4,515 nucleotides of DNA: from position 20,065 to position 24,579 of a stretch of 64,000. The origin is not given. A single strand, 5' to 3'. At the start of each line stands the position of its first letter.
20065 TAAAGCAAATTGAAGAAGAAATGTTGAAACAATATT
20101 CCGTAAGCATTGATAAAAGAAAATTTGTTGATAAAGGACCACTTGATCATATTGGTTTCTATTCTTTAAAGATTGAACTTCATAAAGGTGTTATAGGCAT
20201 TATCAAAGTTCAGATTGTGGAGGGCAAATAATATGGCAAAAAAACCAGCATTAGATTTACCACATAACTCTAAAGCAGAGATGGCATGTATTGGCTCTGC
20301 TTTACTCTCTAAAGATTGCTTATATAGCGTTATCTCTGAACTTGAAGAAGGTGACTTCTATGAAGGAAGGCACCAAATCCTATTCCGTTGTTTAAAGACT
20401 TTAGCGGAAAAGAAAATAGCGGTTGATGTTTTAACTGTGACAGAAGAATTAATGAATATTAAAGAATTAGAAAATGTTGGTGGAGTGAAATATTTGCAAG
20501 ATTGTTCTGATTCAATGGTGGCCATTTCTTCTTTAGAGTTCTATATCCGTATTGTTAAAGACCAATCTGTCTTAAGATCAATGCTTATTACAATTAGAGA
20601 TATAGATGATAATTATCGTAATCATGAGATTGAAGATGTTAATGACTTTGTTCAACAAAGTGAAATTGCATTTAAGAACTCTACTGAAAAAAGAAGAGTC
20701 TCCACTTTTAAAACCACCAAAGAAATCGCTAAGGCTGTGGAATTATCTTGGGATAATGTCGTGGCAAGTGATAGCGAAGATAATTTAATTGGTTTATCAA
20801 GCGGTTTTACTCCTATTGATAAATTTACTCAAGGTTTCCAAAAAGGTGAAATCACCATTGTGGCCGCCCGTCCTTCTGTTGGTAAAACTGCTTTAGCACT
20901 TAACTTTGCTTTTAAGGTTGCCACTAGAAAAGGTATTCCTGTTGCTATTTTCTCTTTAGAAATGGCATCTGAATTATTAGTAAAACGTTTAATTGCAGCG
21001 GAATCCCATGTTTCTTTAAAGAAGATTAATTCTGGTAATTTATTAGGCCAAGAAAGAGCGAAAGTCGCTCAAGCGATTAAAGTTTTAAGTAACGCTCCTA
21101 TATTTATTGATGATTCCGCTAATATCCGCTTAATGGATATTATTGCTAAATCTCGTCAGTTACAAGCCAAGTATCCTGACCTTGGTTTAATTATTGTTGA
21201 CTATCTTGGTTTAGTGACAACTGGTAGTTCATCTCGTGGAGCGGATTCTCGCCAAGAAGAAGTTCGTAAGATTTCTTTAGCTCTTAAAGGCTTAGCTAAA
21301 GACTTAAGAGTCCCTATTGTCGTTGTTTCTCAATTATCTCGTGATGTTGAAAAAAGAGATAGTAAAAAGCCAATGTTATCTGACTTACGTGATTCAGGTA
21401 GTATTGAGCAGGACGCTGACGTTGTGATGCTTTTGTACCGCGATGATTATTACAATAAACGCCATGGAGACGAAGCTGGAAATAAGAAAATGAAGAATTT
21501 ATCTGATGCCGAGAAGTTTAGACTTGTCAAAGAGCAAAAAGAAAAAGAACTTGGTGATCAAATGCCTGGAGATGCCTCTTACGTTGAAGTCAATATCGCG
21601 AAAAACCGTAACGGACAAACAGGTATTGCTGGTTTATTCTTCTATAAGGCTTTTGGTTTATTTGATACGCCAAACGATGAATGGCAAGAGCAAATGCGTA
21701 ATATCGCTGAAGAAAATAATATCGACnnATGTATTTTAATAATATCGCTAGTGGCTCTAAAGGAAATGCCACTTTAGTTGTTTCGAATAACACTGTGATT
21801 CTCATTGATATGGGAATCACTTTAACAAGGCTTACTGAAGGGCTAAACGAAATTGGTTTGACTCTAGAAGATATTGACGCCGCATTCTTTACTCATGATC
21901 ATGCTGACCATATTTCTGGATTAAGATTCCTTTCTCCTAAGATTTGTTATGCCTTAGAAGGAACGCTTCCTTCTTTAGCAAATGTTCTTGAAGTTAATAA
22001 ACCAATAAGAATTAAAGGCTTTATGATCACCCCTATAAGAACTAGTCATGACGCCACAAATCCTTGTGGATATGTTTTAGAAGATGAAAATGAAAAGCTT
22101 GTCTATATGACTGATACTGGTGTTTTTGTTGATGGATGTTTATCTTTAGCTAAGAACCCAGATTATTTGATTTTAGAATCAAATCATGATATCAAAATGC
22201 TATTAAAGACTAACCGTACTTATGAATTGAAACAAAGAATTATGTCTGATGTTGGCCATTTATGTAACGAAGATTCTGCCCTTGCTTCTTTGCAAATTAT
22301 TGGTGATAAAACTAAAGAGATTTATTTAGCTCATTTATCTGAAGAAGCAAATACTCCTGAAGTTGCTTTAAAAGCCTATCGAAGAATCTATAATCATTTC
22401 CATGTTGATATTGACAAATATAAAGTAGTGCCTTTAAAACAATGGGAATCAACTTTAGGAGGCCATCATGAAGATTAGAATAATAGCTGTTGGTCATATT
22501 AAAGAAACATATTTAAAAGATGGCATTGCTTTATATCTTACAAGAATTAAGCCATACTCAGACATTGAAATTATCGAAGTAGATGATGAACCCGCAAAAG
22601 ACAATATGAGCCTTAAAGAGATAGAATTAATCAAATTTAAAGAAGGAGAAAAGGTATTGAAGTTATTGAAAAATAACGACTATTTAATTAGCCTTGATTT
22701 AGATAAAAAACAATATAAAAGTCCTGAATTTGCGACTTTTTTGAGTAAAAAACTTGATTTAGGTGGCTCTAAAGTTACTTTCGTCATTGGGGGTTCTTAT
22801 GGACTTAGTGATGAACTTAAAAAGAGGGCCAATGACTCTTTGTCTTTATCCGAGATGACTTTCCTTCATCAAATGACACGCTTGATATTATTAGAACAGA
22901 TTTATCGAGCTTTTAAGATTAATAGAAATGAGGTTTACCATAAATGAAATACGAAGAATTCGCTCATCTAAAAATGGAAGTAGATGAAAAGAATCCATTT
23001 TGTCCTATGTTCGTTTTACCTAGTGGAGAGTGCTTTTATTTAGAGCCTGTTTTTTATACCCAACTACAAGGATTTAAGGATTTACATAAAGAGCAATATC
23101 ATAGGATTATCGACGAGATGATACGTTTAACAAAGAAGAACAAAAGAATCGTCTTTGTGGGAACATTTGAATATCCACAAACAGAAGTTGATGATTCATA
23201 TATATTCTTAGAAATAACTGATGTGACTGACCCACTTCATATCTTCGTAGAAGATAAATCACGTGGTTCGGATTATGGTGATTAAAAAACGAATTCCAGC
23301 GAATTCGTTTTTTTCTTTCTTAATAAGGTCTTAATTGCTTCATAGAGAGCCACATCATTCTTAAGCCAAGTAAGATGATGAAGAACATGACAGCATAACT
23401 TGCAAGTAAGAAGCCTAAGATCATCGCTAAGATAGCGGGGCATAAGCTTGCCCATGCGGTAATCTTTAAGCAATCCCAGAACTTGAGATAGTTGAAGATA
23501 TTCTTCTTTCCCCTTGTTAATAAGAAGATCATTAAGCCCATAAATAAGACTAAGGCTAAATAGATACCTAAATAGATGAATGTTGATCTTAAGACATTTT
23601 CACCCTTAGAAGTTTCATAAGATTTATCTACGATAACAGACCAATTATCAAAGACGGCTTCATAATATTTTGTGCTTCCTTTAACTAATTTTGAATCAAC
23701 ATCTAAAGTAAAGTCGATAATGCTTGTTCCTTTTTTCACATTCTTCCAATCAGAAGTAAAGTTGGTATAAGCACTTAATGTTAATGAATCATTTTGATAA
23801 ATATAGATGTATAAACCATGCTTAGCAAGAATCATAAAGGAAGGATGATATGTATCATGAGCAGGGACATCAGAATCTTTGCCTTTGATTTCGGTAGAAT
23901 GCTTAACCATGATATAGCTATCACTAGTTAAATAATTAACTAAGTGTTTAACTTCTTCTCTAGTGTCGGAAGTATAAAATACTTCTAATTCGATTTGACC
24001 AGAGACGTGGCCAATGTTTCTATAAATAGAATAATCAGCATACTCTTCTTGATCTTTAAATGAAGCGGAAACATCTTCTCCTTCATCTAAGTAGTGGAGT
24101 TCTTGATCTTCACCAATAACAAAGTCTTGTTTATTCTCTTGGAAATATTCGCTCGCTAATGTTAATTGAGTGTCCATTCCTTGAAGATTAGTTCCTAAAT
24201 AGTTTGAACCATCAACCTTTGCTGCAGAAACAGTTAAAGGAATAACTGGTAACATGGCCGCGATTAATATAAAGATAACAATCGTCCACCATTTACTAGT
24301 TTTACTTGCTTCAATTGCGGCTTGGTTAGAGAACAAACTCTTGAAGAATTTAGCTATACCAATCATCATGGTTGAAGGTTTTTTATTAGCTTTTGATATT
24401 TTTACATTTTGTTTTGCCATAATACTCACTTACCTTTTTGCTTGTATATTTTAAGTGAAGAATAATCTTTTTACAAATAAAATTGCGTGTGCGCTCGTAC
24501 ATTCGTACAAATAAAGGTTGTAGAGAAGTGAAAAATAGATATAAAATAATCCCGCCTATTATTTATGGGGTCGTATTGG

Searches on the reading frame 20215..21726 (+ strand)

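Call 8: search_protein_families(library=pfam, proteins=[window:20215-21726:+], max_evalue=0.001)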
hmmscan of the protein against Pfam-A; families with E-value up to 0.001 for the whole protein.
window:20215-21726:+ (504 aa): 4 families
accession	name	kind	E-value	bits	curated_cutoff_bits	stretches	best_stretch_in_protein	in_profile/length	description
PF03796.21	DnaB_C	-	1.9e-89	299.8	27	1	193-484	1-254/255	DnaB-like helicase C terminal domain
PF00772.26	DnaB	-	1.5e-25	89.6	23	1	15-116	2-103/103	DnaB-like helicase N terminal domain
PF13481.12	AAA_25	-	4.1e-13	49.8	27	1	195-375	16-191/195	AAA domain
PF06745.19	ATPase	-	1.6e-05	24.9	26.6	1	199-281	6-87/231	KaiC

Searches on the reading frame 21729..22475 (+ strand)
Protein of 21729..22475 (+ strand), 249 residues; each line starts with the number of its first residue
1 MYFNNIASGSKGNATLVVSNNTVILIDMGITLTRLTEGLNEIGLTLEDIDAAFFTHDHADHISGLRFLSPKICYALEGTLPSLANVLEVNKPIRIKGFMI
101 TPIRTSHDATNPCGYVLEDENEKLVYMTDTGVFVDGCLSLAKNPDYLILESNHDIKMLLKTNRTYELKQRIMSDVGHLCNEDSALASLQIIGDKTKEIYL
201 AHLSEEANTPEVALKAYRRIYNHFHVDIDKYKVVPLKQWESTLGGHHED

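Call 8: search_protein_families(library=pfam, proteins=[window:21729-22475:+], max_evalue=0.001)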
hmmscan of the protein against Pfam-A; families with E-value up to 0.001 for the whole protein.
window:21729-22475:+ (249 aa): 3 families
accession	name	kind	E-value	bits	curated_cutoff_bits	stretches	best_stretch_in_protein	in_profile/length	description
PF12706.13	Lactamase_B_2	-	8.2e-16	58.6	27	1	24-174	3-174/200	Beta-lactamase superfamily domain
PF00753.33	Lactamase_B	-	6.8e-14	52.7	22.7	1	11-68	5-63/196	Metallo-beta-lactamase superfamily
PF23023.1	Anti-Pycsar_Apyc1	-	3e-06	27.4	50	1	12-76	20-81/250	Anti-Pycsar protein Apyc1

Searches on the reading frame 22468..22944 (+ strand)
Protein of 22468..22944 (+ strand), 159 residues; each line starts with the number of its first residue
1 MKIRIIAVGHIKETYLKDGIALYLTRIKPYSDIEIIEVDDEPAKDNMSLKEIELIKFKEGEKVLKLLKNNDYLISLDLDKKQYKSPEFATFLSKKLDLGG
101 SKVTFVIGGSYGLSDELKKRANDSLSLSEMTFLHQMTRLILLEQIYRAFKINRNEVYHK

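Call 8: search_protein_families(library=pfam, proteins=[window:22468-22944:+], max_evalue=0.001)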
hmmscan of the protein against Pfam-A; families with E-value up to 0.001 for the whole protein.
window:22468-22944:+ (159 aa): 1 family
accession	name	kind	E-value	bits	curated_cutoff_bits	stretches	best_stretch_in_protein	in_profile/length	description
PF02590.22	SPOUT_MTase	-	3.7e-53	180.1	27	1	1-158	1-154/154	Predicted SPOUT methyltransferase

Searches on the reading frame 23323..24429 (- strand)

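Call 8: search_protein_families(library=pfam, proteins=[window:23323-24429:-], max_evalue=0.001)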
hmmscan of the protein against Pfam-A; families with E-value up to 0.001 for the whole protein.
window:23323-24429:- (369 aa): 1 family
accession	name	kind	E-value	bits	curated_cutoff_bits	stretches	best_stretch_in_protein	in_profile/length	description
PF04893.22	Yip1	-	0.00083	19.7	28.6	0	272-356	52-134/173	Yip1 domain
